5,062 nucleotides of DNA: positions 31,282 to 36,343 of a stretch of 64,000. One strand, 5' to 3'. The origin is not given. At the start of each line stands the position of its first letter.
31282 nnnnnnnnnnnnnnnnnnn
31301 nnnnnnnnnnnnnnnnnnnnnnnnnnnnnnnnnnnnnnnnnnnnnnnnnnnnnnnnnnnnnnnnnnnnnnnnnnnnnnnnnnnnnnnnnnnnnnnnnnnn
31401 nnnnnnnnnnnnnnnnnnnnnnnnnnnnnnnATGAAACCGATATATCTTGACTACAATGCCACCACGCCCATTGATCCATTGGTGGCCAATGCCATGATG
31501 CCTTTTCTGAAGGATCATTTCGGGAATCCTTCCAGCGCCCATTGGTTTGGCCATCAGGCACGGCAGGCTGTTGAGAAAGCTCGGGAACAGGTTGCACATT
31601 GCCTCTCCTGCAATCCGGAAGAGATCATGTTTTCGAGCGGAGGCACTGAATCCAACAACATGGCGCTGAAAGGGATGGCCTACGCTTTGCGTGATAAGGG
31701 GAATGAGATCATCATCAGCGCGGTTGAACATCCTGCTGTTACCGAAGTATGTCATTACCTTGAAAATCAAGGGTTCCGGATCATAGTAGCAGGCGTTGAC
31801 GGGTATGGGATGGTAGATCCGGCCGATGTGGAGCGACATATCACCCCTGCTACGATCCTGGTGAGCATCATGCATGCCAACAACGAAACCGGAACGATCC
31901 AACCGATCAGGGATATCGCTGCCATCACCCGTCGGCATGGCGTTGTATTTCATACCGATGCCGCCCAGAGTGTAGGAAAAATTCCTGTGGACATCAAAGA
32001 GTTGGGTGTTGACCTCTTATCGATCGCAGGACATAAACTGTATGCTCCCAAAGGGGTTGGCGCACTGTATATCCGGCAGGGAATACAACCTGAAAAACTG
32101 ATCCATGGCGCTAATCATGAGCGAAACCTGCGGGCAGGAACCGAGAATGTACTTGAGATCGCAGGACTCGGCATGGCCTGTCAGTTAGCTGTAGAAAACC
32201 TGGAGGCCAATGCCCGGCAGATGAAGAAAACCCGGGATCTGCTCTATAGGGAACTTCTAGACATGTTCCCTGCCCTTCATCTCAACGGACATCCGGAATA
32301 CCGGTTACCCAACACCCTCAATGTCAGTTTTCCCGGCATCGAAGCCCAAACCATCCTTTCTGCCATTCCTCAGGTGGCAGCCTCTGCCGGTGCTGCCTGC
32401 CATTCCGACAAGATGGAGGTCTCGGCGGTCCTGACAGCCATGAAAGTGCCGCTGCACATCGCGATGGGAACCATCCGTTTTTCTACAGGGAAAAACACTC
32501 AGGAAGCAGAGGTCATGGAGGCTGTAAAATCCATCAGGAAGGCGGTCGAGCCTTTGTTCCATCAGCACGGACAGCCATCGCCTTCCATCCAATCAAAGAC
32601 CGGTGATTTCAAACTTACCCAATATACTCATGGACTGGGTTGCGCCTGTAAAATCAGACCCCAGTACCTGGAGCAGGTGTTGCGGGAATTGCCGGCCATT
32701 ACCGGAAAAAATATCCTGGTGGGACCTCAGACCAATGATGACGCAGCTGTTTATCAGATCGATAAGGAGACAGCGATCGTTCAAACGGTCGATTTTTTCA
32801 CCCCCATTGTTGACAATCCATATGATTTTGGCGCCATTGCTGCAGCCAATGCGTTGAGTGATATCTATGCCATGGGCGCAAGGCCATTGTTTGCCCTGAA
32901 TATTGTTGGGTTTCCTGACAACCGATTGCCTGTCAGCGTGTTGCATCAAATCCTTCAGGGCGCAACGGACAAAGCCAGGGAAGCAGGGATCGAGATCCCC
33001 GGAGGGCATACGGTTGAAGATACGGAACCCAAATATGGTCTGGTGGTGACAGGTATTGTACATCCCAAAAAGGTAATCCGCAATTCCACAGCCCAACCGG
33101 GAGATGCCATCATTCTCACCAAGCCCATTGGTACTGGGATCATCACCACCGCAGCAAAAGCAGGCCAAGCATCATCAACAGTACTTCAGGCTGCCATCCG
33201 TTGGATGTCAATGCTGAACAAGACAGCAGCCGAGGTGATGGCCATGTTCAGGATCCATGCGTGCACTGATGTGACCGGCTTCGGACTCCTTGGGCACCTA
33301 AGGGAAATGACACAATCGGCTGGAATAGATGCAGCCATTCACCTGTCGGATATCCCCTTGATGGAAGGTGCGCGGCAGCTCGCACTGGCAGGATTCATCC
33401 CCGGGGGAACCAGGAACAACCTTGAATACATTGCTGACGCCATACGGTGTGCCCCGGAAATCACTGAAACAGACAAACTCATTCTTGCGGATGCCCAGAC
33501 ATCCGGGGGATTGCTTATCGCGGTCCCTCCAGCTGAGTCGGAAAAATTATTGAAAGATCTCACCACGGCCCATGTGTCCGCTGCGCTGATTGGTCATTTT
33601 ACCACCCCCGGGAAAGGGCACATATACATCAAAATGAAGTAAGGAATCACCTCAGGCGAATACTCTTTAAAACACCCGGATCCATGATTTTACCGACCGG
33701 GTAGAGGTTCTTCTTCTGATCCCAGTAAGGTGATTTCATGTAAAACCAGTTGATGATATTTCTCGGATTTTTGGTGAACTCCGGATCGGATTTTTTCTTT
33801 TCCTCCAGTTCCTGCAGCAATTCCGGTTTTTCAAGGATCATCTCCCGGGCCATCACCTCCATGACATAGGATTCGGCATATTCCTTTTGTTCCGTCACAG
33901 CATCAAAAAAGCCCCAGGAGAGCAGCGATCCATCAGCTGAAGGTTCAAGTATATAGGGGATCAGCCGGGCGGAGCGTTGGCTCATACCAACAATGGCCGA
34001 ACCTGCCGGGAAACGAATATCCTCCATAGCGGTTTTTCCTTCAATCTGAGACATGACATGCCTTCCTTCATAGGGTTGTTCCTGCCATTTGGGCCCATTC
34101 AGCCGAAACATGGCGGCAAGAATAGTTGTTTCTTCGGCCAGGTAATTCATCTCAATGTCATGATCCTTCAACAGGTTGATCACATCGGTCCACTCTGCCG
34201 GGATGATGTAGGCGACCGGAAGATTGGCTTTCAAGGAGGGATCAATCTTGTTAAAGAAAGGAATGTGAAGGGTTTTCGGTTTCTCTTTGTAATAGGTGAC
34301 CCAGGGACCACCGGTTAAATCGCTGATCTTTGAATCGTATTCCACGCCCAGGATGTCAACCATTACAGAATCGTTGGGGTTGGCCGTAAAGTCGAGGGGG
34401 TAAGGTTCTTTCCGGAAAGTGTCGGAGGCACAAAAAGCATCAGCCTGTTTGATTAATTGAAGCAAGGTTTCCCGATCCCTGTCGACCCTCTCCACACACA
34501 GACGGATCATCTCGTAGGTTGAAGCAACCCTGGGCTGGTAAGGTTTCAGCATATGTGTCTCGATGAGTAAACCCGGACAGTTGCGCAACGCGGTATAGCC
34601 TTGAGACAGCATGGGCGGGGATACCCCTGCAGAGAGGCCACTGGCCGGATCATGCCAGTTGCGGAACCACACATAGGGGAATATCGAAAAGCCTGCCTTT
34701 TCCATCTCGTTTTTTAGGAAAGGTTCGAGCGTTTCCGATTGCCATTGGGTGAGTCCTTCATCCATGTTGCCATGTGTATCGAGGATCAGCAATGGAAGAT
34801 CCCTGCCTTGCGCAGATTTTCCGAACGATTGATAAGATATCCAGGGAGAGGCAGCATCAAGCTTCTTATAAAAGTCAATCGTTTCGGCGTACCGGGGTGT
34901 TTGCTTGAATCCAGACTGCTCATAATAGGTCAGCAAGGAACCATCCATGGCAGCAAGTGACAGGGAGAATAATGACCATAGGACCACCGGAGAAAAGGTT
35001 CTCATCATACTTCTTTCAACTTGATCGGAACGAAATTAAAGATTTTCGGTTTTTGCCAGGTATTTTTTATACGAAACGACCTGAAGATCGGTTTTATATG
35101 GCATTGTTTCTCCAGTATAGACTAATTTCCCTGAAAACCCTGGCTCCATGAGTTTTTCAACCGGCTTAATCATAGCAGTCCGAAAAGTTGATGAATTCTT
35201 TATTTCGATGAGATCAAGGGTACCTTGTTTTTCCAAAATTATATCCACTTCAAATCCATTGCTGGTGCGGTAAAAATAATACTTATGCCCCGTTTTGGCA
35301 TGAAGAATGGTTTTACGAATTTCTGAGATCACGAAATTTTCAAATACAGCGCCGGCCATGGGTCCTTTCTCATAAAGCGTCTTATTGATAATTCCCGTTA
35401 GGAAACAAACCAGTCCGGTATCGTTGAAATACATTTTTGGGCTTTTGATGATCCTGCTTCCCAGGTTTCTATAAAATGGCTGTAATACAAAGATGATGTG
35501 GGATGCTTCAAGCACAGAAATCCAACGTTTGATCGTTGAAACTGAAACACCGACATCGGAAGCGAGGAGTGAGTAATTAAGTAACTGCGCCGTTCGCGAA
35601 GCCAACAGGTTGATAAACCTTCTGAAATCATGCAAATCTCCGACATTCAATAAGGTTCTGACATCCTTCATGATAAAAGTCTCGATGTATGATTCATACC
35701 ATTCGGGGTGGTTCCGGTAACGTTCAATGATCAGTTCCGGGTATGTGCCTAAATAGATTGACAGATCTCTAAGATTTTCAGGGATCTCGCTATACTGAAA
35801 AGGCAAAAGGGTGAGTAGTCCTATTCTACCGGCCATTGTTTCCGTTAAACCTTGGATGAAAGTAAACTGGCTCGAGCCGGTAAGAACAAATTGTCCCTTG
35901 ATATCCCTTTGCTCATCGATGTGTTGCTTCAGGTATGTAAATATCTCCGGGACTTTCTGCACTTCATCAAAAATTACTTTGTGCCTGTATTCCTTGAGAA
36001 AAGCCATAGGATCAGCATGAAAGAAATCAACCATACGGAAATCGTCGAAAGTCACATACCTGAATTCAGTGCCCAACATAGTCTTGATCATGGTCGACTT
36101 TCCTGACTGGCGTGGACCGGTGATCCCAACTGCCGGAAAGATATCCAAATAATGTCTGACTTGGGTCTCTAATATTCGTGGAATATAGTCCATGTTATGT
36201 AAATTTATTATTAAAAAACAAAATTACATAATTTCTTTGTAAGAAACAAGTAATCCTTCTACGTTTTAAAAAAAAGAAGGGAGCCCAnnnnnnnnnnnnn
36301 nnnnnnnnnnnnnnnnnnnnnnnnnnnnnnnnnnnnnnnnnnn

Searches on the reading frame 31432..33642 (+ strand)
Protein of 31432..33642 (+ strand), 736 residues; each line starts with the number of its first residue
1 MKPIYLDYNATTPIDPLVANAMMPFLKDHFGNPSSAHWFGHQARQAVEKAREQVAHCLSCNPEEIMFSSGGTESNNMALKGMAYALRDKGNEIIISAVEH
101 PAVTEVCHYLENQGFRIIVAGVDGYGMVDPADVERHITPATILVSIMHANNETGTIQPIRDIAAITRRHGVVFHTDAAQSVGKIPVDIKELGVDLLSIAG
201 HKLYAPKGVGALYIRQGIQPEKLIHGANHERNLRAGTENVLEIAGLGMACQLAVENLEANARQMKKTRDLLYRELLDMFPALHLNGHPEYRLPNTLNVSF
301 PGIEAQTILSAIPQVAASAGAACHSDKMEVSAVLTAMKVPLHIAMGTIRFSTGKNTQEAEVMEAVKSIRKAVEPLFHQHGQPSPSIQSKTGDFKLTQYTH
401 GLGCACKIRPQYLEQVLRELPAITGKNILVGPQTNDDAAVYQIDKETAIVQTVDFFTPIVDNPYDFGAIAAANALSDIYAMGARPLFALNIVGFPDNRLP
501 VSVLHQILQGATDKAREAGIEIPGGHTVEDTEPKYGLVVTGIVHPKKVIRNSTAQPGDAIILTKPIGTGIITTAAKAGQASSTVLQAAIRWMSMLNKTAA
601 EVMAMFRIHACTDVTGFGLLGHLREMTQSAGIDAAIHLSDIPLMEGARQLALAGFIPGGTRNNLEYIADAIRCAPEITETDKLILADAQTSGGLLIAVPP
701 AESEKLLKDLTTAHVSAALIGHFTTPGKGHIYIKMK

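Call 18: search_protein_families(library=pfam, proteins=[window:31432-33642:+], max_evalue=0.001)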
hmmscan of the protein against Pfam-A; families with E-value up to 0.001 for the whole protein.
window:31432-33642:+ (736 aa): 6 families
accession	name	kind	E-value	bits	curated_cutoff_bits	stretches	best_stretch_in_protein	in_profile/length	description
PF00266.25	Aminotran_5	-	5.4e-77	259.7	21.5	1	4-361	1-368/371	Aminotransferase class-V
PF00586.29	AIRS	-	1.5e-30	106.3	24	1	436-543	2-112/112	AIR synthase related protein, N-terminal domain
PF02769.27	AIRS_C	-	8.3e-21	75.2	23.1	1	555-732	1-154/156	AIR synthase related protein, C-terminal domain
PF01041.23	DegT_DnrJ_EryC1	-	4.2e-09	36.5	19.8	1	69-182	46-151/360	DegT/DnrJ/EryC1/StrS aminotransferase family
PF01212.27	Beta_elim_lyase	-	2.9e-08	33.8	27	1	47-237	34-229/288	Beta-eliminating lyase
PF00155.27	Aminotran_1_2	-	0.00018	21.3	19.7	1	47-177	44-186/361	Aminotransferase class I and II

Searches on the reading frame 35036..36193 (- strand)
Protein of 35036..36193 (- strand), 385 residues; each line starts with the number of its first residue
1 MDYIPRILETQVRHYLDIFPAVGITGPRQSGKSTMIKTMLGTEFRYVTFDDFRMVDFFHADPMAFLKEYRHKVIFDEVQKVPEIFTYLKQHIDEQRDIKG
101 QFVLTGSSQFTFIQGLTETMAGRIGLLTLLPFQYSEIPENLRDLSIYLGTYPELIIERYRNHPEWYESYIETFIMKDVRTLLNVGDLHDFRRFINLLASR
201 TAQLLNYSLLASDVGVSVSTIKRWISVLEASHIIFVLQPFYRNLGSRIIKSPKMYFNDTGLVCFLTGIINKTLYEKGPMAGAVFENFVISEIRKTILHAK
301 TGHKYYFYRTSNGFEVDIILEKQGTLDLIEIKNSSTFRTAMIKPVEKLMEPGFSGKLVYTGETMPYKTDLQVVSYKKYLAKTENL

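Call 18: search_protein_families(library=pfam, proteins=[window:35036-36193:-], max_evalue=0.001)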
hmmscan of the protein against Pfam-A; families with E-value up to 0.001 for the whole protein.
window:35036-36193:- (385 aa): 2 families
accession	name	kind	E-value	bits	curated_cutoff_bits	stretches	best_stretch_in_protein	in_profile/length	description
PF13635.12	DUF4143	-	3.6e-47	160.5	28.1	1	176-333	2-159/160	Domain of unknown function (DUF4143)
PF13173.12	AAA_14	-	2.2e-25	89.6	27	1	20-137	3-128/129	AAA domain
